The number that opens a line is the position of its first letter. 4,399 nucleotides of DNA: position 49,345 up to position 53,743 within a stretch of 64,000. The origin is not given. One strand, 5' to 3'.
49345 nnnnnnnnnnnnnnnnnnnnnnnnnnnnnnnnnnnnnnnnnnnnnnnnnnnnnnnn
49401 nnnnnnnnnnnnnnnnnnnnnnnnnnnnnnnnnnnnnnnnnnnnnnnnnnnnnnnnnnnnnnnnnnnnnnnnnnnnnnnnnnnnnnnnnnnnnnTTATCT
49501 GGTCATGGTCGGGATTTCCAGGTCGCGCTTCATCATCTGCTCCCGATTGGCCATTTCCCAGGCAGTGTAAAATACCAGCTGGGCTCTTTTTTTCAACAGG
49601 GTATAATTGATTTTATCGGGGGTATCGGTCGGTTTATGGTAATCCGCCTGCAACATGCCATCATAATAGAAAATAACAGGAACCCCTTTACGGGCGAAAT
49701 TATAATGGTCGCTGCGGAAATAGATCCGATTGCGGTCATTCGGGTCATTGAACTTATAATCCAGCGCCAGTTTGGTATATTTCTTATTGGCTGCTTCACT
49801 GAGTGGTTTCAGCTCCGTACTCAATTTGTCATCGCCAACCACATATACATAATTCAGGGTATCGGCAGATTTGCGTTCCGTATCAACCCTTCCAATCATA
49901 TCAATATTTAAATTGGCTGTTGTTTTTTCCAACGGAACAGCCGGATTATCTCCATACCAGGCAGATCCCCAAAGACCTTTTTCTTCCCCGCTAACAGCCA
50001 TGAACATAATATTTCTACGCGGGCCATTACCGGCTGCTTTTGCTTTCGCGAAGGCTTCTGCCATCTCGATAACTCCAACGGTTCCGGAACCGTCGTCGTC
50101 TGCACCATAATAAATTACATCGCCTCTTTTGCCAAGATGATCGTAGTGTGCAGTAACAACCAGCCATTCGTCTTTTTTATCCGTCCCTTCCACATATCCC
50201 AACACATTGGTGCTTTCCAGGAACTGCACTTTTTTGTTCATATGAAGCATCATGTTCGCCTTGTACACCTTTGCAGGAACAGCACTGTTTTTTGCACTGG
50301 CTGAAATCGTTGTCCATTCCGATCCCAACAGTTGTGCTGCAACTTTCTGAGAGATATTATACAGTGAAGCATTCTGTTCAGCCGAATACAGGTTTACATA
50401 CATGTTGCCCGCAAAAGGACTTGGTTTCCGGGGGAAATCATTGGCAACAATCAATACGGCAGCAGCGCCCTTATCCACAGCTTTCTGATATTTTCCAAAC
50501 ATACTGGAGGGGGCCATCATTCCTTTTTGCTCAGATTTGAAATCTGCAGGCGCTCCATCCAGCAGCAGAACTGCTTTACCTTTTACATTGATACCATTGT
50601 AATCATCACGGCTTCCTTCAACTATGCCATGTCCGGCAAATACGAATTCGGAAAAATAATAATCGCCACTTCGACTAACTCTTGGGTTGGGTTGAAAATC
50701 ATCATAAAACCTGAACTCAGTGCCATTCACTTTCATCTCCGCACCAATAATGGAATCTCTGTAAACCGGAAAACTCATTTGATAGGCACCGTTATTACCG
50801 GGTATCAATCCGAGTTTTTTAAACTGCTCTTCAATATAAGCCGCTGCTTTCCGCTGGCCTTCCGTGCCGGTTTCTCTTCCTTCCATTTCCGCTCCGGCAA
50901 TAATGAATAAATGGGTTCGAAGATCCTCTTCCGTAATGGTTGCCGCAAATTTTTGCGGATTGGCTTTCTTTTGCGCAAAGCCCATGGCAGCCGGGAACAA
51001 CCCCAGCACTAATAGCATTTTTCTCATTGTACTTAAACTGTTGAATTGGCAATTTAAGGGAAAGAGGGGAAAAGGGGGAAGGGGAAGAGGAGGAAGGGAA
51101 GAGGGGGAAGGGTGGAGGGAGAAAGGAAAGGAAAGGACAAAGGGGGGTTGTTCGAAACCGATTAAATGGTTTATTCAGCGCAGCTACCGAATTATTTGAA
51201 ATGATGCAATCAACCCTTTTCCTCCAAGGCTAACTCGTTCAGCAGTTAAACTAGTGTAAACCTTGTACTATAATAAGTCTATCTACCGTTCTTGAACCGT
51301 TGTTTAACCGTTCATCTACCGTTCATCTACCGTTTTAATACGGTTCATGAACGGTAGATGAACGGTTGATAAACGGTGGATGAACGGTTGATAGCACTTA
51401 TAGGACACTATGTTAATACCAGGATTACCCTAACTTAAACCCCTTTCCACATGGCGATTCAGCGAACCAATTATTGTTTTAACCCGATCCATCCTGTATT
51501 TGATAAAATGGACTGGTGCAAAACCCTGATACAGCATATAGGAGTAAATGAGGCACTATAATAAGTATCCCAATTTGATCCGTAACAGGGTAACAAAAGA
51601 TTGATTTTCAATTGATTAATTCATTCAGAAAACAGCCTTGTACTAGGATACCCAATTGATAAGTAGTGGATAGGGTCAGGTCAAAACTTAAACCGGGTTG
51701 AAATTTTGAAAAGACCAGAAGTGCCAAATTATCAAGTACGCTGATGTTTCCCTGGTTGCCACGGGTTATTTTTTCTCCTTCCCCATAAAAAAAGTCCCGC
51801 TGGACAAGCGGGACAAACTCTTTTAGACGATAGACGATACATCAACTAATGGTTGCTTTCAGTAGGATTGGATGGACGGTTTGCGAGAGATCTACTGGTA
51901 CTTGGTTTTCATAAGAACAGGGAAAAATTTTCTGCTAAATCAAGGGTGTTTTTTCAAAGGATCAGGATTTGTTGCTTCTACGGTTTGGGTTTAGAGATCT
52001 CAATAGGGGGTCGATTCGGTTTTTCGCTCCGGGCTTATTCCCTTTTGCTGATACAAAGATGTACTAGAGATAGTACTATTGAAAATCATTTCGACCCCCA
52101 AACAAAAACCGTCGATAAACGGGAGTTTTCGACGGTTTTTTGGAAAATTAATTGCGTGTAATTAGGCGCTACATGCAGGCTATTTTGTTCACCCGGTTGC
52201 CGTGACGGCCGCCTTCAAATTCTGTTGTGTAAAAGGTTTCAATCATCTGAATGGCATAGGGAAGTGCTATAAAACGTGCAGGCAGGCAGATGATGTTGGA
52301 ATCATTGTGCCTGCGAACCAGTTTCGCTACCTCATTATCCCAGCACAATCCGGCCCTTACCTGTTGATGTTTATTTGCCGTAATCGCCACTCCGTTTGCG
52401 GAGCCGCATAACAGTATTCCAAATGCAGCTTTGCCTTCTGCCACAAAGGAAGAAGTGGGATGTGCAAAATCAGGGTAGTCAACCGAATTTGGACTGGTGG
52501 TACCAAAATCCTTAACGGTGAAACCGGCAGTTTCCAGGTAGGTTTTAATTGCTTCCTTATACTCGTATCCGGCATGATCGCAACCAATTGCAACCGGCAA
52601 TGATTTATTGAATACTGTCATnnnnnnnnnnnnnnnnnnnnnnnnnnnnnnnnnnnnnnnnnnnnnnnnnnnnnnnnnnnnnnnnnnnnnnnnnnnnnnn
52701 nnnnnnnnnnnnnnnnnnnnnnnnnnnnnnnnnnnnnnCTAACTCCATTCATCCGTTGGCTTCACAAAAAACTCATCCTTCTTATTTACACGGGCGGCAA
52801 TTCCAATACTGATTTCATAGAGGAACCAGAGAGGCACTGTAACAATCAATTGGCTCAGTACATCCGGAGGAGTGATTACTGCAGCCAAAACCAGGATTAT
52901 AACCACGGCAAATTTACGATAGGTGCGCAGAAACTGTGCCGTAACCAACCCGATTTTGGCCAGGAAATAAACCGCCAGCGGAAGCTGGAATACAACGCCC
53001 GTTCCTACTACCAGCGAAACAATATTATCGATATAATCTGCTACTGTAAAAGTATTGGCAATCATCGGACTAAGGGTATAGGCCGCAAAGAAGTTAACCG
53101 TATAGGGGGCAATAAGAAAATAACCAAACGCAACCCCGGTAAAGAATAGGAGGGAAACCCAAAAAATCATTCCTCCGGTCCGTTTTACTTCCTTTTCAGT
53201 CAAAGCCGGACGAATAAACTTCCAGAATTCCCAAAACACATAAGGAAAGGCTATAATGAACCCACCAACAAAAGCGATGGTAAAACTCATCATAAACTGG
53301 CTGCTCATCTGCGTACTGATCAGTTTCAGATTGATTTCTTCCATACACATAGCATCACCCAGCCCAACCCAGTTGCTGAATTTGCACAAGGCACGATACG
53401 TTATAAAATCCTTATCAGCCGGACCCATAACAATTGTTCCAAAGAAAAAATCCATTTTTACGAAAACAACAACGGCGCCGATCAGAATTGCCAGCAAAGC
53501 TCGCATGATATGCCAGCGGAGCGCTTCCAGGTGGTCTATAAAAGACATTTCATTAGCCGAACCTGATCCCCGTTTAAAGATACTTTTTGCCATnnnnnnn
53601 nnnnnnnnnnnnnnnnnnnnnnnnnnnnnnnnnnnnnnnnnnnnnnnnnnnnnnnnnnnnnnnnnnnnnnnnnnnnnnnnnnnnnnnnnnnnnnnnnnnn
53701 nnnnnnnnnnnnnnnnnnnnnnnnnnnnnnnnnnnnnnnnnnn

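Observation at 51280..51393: Symmetric 5+5 hexamer array at exact 11-bp spacing around a central TTAA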

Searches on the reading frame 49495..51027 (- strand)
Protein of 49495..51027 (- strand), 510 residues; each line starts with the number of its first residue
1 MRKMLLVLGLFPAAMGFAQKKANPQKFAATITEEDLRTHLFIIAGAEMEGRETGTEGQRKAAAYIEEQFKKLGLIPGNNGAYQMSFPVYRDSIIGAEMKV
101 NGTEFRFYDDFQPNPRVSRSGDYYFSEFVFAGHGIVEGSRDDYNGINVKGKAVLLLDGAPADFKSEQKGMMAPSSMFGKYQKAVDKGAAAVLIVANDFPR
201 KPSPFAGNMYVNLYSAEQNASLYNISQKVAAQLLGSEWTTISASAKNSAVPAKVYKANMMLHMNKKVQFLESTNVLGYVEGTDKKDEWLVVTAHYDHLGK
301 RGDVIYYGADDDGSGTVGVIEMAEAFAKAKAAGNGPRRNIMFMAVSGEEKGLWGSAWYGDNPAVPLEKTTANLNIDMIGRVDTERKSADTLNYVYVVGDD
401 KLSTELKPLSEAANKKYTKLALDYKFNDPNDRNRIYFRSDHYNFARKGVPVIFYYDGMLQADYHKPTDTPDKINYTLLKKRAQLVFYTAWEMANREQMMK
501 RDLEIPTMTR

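Call 10: search_protein_families(library=pfam, proteins=[window:49495-51027:-])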
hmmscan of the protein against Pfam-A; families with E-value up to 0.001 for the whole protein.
window:49495-51027:- (510 aa): 1 family
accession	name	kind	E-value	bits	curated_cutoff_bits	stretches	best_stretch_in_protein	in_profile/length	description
PF04389.22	Peptidase_M28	-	2.2e-41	142.1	21.3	1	274-487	1-191/193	Peptidase family M28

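Call 13: find_encoding_contigs(protein=window:49495-51027:-, flank=10000, max_places=10)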
Protein window:49495-51027:- (510 aa): no gene with exactly this product is on record in the collection.

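Call 24: find_homologous_proteins(query=window:49495-51018:-, max_evalue=1e-60)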
Query window:49495-51018:- (507 aa): 7915 proteins with E <= 1e-60 among 8000 candidates; the best 120 are listed.
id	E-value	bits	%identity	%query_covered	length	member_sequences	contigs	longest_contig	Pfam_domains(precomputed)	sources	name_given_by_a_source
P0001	0.0e+0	1153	100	100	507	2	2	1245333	PF04389.23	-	-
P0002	0.0e+0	1103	95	100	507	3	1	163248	PF04389.23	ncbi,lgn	-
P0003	0.0e+0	1075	92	100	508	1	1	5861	PF04389.23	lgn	-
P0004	0.0e+0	1021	85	100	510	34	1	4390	PF04389.23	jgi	jgi:hypothetical protein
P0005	3.4e-292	988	83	100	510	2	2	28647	PF04389.23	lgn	-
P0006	1.6e-290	982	84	100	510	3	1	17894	PF04389.23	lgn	-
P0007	1.5e-274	929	79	100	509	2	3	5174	PF04389.23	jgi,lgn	jgi:hypothetical protein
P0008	2.1e-268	909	79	100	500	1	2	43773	PF04389.23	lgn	-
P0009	2.0e-258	876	74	100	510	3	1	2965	PF04389.23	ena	-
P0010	1.9e-250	850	72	100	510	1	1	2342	PF04389.23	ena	-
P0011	2.7e-249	846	72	100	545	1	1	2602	PF04389.23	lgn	-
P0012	6.0e-247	838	70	100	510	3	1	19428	PF04389.23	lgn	-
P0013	6.1e-247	838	71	100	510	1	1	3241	PF04389.23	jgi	jgi:hypothetical protein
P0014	1.8e-246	837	73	97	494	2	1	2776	PF04389.23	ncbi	-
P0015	2.8e-246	836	72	100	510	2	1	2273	PF02225.28,PF04389.23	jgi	jgi:Peptidase family M28/PA domain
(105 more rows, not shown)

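Call 25: find_encoding_contigs(protein=P0002, flank=4000, max_places=3)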
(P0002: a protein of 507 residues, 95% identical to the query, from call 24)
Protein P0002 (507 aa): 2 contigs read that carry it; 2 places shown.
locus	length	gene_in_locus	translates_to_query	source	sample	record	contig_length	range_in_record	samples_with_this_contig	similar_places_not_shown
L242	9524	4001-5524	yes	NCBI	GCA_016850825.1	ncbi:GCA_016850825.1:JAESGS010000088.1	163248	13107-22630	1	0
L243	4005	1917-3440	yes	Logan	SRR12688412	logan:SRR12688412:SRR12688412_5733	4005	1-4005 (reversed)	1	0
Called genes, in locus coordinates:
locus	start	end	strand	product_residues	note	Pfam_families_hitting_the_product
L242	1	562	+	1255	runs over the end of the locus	PF08455:SNF2_assoc, PF00176:SNF2-rel_dom, PF00270:DEAD, PF04851:ResIII, PF00271:Helicase_C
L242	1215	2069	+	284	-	PF00902:TatC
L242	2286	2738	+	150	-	PF02502:LacAB_rpiB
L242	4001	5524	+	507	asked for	PF04389:Peptidase_M28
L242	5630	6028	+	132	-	-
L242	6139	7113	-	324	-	PF01916:DS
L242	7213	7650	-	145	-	-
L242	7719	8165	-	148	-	-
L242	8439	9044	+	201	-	PF04336:ACP_PD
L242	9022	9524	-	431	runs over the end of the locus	PF02550:AcetylCoA_hydro, PF13336:AcetylCoA_hyd_C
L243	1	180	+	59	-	?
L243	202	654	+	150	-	PF02502:LacAB_rpiB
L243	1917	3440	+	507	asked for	PF04389:Peptidase_M28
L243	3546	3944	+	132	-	-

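Call 26: find_encoding_contigs(protein=P0005, flank=4000, max_places=3)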
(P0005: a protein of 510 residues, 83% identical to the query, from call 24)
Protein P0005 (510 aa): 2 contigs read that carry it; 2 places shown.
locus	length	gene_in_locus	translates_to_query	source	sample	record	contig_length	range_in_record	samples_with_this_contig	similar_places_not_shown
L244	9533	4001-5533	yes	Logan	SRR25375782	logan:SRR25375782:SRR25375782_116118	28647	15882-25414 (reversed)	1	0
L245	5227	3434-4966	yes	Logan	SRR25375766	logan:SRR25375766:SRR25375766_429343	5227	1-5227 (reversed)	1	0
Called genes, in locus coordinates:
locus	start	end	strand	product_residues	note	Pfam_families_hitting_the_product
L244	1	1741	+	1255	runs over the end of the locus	PF08455:SNF2_assoc, PF00176:SNF2-rel_dom, PF00270:DEAD, PF04851:ResIII, PF00271:Helicase_C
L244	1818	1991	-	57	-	-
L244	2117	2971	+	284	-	PF00902:TatC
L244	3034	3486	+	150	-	PF02502:LacAB_rpiB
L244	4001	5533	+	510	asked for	PF04389:Peptidase_M28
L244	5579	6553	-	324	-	PF01916:DS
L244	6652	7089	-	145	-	-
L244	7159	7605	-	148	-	-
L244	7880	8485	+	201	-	PF04336:ACP_PD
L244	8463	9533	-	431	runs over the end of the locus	PF02550:AcetylCoA_hydro, PF13336:AcetylCoA_hyd_C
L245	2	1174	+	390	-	?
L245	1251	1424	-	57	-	-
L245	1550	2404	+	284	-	PF00902:TatC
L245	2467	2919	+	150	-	PF02502:LacAB_rpiB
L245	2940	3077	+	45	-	-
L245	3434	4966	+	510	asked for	PF04389:Peptidase_M28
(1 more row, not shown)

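Call 27: find_encoding_contigs(protein=P0006, flank=4000, max_places=3)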
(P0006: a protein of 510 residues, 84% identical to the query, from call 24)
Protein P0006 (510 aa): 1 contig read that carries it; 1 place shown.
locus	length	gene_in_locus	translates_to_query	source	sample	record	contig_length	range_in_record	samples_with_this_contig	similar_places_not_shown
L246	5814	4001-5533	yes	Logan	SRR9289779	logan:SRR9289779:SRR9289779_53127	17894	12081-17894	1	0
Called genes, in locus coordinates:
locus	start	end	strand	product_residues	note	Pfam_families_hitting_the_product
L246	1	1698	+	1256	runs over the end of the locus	PF08455:SNF2_assoc, PF00176:SNF2-rel_dom, PF00270:DEAD, PF04851:ResIII, PF00271:Helicase_C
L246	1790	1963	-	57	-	-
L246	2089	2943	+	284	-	PF00902:TatC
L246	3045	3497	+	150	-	PF02502:LacAB_rpiB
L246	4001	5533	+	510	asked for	PF04389:Peptidase_M28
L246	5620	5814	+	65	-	?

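Call 28: find_encoding_contigs(protein=P0008, flank=4000, max_places=3)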
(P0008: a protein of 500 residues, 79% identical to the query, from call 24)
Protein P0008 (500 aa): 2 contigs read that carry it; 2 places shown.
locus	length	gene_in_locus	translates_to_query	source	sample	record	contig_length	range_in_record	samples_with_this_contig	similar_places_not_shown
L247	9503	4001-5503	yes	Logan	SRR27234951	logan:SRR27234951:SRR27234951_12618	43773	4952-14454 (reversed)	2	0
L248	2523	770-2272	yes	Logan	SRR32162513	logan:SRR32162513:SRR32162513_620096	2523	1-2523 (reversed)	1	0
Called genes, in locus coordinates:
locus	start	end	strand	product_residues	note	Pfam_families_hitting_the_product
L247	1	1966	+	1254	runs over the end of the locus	PF08455:SNF2_assoc, PF00176:SNF2-rel_dom, PF00270:DEAD, PF04851:ResIII, PF00271:Helicase_C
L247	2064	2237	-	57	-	-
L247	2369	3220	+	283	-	PF00902:TatC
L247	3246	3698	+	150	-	PF02502:LacAB_rpiB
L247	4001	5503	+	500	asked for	PF04389:Peptidase_M28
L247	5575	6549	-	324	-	PF01916:DS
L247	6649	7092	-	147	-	-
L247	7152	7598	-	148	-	-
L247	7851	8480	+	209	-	PF04336:ACP_PD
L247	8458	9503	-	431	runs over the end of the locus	PF02550:AcetylCoA_hydro, PF13336:AcetylCoA_hyd_C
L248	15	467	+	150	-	PF02502:LacAB_rpiB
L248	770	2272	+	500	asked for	PF04389:Peptidase_M28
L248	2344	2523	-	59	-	?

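Call 49: find_encoding_contigs(protein=P0003, flank=4000, max_places=2)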
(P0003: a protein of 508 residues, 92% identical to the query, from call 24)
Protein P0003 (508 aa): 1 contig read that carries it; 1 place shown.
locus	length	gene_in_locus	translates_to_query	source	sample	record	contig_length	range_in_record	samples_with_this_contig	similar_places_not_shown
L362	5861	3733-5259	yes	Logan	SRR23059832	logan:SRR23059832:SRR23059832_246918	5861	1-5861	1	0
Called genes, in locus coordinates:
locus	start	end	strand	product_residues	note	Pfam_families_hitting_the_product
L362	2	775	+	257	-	?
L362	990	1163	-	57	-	-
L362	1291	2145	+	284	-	PF00902:TatC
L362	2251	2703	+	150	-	PF02502:LacAB_rpiB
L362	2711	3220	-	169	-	-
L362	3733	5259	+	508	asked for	PF04389:Peptidase_M28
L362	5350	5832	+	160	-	-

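Call 50: find_encoding_contigs(protein=P0004, flank=4000, max_places=2)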
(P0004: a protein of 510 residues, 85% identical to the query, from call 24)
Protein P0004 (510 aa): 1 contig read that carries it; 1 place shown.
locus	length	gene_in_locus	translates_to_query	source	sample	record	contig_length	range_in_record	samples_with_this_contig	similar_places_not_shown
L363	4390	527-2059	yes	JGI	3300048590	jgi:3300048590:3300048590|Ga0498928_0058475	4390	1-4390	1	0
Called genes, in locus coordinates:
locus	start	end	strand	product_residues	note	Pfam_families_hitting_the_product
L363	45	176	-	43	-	-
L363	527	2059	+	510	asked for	PF04389:Peptidase_M28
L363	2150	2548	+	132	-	-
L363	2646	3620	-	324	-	PF01916:DS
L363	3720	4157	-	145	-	-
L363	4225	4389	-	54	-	?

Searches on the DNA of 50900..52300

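Call 33: search_rna_families(source=window, start=50900, end=52300, threshold=evalue, max_evalue=10)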
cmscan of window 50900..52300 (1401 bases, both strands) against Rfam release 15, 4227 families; matches with E-value up to 10: 15.
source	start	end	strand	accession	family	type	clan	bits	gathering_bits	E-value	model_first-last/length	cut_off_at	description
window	51295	51400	+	RF03692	MIR827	Gene; miRNA;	CL00143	32.5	65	0.00078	1-125/125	no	MIR827 microRNA precursor family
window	51281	51391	+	RF03645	mir-9080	Gene; miRNA;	-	32.1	100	0.00013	1-108/108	no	mir-9080 microRNA precursor family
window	51300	51373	+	RF00990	mir-552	Gene; miRNA;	-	28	100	0.0049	1-83/83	no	mir-552 microRNA precursor family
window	51307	51375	-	RF03618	mir-5592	Gene; miRNA;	-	26.7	82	0.045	1-66/66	no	mir-5592 microRNA precursor family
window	51309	51366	+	RF03618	mir-5592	Gene; miRNA;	-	24.4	82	0.16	1-66/66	no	mir-5592 microRNA precursor family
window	51787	51850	-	RF00513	Trp_leader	Cis-reg; leader;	-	23.5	41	0.052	1-100/100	no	Tryptophan operon leader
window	51787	51841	-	RF02278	Betaproteobacteria_toxic_sRNA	Gene; sRNA;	-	22.2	50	0.1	1-64/64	no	Betaproteobacteria toxic small RNA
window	51296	51379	-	RF00144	mir-199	Gene; miRNA;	-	20.3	60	0.13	1-80/80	no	mir-199 microRNA precursor family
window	51269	51371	+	RF00648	MIR396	Gene; miRNA;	-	19.8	80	0.61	1-118/118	no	MIR396 microRNA precursor family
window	52100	52175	+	RF01607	ceN100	Gene; snRNA; snoRNA; HACA-box;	-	18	80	2.1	1-132/132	no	C. elegans snoRNA ceN100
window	51787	51827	-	RF02837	anti-hemB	Gene; sRNA;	-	17.5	49.5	0.37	1-81/81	no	Burkholderia RNA 7 (anti-hemB)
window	51309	51367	+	RF03223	mir-2209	Gene; miRNA;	-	17.5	70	2.2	1-63/63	no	mir-2209 microRNA precursor family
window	51971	52066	+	RF02716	sno_ncR3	Gene; snRNA; snoRNA; CD-box;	-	17.3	88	1.4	1-75/75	no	Small nucleolar RNA ncR3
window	51306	51364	-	RF03223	mir-2209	Gene; miRNA;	-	16.1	70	5.5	1-63/63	no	mir-2209 microRNA precursor family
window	52099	52157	+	RF04191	Hairpin-meta2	Gene; ribozyme;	-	8.9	210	8.1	1-258/258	no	Hairpin ribozyme 2 from viruses-like metatranscriptomes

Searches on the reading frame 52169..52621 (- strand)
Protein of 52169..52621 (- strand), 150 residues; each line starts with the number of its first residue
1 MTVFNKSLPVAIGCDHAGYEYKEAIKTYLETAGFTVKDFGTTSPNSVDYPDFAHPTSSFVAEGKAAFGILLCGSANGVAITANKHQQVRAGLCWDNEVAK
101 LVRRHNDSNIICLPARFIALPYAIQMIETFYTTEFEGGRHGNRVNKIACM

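Call 10: search_protein_families(library=pfam, proteins=[window:52169-52621:-])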
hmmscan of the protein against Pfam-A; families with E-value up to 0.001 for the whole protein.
window:52169-52621:- (150 aa): 1 family
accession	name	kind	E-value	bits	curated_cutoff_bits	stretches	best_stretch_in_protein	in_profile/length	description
PF02502.23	LacAB_rpiB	-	1.8e-54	183.8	24.7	1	10-147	1-138/138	Ribose/Galactose Isomerase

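Call 14: find_encoding_contigs(protein=window:52169-52621:-, flank=10000, max_places=10)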
Protein window:52169-52621:- (150 aa): 3 contigs read that carry it; 3 places shown.
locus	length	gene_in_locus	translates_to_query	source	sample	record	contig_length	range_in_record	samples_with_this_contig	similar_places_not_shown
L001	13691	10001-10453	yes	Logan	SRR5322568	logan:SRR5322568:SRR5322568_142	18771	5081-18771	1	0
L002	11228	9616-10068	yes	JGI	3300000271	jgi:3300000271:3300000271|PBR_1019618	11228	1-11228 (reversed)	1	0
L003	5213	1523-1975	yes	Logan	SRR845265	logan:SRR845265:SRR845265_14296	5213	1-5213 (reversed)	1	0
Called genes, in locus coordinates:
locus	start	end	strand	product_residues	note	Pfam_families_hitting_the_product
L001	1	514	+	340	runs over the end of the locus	PF00581:Rhodanese, PF26341:AAA_SelU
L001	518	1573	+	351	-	PF00586:AIRS, PF02769:AIRS_C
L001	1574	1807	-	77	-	PF01329:Pterin_4a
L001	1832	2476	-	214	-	-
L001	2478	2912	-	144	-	-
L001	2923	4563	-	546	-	PF04389:Peptidase_M28, PF01546:Peptidase_M20 (weak), PF13180:PDZ_2, PF17820:PDZ_6 (weak)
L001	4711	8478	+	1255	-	PF08455:SNF2_assoc, PF00176:SNF2-rel_dom, PF00270:DEAD, PF04851:ResIII, PF00271:Helicase_C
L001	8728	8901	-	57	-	-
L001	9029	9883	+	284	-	PF00902:TatC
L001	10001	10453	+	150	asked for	PF02502:LacAB_rpiB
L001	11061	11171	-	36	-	-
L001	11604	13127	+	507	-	PF04389:Peptidase_M28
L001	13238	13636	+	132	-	-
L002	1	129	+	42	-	?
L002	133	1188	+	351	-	PF00586:AIRS, PF02769:AIRS_C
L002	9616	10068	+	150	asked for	PF02502:LacAB_rpiB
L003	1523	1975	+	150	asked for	PF02502:LacAB_rpiB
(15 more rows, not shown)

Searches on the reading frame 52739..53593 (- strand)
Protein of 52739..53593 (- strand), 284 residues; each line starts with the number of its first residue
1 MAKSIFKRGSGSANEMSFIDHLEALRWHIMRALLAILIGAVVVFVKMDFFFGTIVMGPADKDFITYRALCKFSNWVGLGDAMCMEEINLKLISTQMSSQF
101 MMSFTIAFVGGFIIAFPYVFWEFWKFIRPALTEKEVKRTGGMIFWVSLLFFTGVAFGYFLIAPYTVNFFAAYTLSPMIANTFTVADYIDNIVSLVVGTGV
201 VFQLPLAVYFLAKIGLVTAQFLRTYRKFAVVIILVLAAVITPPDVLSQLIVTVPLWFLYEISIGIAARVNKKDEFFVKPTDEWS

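Call 10: search_protein_families(library=pfam, proteins=[window:52739-53593:-])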
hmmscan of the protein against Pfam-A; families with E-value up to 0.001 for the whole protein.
window:52739-53593:- (284 aa): 1 family
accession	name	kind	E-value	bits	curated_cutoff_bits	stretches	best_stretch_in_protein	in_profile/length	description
PF00902.23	TatC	-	4.1e-61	206.8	25.1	1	20-254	1-208/208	Sec-independent protein translocase protein (TatC)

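Call 15: find_encoding_contigs(protein=window:52739-53593:-, flank=10000, max_places=10)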
Protein window:52739-53593:- (284 aa): 3 contigs read that carry it; 3 places shown.
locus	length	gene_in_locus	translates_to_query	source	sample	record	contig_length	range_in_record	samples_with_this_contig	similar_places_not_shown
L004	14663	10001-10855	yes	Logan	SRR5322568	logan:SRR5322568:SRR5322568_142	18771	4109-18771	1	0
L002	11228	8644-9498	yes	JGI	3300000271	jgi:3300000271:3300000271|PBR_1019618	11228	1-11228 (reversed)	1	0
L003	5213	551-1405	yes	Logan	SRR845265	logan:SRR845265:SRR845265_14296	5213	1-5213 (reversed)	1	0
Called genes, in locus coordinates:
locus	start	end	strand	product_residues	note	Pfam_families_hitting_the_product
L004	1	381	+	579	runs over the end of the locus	-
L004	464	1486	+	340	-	PF00581:Rhodanese, PF26341:AAA_SelU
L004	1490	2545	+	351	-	PF00586:AIRS, PF02769:AIRS_C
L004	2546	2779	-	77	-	PF01329:Pterin_4a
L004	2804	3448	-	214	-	-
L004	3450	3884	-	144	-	-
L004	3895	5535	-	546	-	PF04389:Peptidase_M28, PF01546:Peptidase_M20 (weak), PF13180:PDZ_2, PF17820:PDZ_6 (weak)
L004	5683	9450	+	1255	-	PF08455:SNF2_assoc, PF00176:SNF2-rel_dom, PF00270:DEAD, PF04851:ResIII, PF00271:Helicase_C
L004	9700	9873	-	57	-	-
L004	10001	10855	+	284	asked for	PF00902:TatC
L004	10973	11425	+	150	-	PF02502:LacAB_rpiB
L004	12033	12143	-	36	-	-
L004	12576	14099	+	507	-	PF04389:Peptidase_M28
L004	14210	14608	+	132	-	-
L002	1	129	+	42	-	?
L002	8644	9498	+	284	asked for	PF00902:TatC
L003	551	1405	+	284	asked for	PF00902:TatC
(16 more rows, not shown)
